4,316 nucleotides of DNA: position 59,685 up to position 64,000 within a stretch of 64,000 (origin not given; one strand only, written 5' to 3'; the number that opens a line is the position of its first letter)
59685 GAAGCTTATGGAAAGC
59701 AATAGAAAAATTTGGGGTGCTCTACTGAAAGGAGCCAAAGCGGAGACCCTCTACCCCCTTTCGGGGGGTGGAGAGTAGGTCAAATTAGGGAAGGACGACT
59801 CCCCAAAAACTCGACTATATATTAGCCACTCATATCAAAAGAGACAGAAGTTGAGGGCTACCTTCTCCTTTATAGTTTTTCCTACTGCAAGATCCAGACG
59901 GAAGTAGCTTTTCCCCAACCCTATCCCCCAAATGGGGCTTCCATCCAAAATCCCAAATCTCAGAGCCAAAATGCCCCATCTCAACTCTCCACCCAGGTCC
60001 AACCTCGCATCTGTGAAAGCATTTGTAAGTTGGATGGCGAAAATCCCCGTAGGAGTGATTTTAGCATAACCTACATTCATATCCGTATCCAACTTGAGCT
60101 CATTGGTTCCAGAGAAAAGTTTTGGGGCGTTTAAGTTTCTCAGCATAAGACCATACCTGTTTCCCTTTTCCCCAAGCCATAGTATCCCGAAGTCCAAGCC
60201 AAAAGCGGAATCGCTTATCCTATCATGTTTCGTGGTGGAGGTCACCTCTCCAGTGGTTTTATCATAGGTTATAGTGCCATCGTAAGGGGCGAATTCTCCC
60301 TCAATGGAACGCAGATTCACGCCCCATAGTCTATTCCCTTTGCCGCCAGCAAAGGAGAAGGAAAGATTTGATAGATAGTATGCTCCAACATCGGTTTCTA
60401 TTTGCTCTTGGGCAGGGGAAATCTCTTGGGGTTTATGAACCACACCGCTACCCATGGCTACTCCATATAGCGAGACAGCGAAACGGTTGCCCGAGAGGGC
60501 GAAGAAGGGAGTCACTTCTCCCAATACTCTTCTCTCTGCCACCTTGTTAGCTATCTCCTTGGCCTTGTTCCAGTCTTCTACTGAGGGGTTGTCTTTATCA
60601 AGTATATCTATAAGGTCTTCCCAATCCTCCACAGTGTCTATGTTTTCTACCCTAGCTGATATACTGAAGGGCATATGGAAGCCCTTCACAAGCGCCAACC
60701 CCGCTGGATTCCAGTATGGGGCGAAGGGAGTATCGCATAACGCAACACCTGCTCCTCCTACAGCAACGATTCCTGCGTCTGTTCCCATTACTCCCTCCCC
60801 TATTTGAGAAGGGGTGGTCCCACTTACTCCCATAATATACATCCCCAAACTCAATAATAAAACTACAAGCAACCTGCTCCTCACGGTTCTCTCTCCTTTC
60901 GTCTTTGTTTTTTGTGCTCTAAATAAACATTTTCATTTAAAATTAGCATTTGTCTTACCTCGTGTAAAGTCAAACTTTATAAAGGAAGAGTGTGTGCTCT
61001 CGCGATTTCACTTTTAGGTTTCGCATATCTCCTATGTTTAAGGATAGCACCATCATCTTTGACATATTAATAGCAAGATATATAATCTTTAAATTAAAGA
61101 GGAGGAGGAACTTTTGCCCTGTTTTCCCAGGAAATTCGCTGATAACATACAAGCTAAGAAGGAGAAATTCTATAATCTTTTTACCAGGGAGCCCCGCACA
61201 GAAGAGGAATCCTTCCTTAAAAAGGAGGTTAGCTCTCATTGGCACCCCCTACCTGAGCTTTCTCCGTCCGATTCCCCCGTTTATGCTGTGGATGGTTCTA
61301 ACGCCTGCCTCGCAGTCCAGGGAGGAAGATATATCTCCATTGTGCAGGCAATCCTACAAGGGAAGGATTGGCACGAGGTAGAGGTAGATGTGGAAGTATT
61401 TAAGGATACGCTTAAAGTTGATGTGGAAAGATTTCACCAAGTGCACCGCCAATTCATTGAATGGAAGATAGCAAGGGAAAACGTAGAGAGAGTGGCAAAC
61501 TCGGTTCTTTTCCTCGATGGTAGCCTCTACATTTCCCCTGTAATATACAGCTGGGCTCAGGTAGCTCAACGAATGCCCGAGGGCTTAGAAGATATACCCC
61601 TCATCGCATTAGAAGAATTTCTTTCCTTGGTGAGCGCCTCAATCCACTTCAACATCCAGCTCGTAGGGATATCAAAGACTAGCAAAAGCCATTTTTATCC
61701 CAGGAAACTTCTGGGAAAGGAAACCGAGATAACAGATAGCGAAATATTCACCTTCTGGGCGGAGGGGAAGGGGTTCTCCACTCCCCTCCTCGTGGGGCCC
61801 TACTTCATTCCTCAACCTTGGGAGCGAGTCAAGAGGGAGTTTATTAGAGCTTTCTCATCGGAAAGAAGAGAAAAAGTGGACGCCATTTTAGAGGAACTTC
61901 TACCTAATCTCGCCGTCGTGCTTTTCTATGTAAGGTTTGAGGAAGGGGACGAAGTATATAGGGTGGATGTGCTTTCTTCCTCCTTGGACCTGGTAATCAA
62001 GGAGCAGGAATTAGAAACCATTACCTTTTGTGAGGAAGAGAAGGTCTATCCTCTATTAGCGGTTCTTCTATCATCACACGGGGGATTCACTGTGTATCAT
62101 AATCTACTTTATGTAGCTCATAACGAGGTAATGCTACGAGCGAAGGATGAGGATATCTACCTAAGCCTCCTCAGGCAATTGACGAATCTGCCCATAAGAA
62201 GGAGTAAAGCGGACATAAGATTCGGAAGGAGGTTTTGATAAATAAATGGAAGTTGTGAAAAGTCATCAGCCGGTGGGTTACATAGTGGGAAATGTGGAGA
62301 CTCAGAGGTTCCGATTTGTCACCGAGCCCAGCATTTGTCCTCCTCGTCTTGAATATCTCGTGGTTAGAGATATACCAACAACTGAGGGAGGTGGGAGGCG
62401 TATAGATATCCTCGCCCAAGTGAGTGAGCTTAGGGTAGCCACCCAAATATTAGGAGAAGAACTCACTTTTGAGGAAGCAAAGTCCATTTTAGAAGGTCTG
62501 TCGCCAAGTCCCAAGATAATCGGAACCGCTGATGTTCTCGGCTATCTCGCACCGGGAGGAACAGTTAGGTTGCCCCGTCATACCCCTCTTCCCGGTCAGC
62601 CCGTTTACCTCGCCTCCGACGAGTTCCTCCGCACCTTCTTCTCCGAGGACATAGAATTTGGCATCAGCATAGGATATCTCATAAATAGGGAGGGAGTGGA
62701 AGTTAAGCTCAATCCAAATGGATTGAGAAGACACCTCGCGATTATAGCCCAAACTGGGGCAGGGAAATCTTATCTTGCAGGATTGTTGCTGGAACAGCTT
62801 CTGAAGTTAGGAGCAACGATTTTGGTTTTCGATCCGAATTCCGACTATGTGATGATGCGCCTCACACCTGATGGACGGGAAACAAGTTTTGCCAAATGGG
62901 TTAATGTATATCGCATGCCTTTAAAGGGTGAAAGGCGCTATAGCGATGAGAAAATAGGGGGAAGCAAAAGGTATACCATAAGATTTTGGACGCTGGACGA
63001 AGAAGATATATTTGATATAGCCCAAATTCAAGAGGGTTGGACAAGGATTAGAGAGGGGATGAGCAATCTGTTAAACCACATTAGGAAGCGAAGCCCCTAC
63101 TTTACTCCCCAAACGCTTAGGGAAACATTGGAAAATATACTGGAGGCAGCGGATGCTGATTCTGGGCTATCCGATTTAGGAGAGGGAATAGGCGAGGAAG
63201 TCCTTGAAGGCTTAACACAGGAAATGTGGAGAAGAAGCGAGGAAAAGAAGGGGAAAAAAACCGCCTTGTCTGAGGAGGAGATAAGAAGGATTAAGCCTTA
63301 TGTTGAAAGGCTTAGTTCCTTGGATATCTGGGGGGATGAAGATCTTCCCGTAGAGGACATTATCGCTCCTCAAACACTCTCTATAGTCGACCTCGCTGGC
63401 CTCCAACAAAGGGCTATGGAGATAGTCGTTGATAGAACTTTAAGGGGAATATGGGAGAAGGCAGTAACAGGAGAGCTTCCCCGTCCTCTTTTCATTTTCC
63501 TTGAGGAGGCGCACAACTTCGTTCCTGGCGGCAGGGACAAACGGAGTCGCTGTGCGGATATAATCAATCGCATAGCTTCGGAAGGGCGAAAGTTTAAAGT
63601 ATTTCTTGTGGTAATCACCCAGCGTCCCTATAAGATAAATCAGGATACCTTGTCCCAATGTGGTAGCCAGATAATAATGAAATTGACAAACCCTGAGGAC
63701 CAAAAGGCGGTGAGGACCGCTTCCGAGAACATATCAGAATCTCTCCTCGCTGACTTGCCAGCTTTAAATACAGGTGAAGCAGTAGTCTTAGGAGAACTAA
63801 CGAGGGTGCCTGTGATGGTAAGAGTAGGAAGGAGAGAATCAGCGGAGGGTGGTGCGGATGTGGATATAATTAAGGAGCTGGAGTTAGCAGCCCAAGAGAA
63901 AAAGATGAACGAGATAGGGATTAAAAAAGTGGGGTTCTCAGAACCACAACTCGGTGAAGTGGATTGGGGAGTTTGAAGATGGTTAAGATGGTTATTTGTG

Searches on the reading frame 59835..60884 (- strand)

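Call 44: search_protein_families(library=pfam, proteins=[window:59835-60884:-], max_evalue=0.00001)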
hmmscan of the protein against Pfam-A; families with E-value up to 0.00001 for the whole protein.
window:59835-60884:- (349 aa): 1 family
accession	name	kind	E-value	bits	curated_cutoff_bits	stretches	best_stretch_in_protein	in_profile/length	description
PF13729.12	TraF_2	-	1.5e-08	34.6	25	1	56-260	1-227/264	F plasmid transfer operon, TraF, protein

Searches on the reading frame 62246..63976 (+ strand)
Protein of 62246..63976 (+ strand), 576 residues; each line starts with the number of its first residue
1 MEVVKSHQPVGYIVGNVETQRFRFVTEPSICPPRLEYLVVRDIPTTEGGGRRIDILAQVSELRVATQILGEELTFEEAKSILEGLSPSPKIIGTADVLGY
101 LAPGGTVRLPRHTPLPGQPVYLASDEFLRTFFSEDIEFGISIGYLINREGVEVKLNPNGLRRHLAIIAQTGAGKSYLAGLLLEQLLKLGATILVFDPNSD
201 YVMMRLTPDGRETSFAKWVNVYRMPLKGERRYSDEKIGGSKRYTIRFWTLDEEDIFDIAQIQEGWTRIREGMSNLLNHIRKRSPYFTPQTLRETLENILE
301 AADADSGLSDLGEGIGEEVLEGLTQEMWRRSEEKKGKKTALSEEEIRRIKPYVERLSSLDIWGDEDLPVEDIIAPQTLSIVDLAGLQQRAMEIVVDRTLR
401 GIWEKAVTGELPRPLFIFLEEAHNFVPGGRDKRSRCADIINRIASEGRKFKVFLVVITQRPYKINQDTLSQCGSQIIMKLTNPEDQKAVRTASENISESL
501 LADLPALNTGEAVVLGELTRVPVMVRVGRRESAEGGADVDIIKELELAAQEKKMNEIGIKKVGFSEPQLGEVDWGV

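Call 44: search_protein_families(library=pfam, proteins=[window:62246-63976:+], max_evalue=0.00001)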
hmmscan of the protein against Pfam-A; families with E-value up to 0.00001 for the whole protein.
window:62246-63976:+ (576 aa): 1 family
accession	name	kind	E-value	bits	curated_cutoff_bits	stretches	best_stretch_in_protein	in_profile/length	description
PF01935.23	DUF87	-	8.6e-35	121.3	23.2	1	140-400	1-218/220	Helicase HerA, central domain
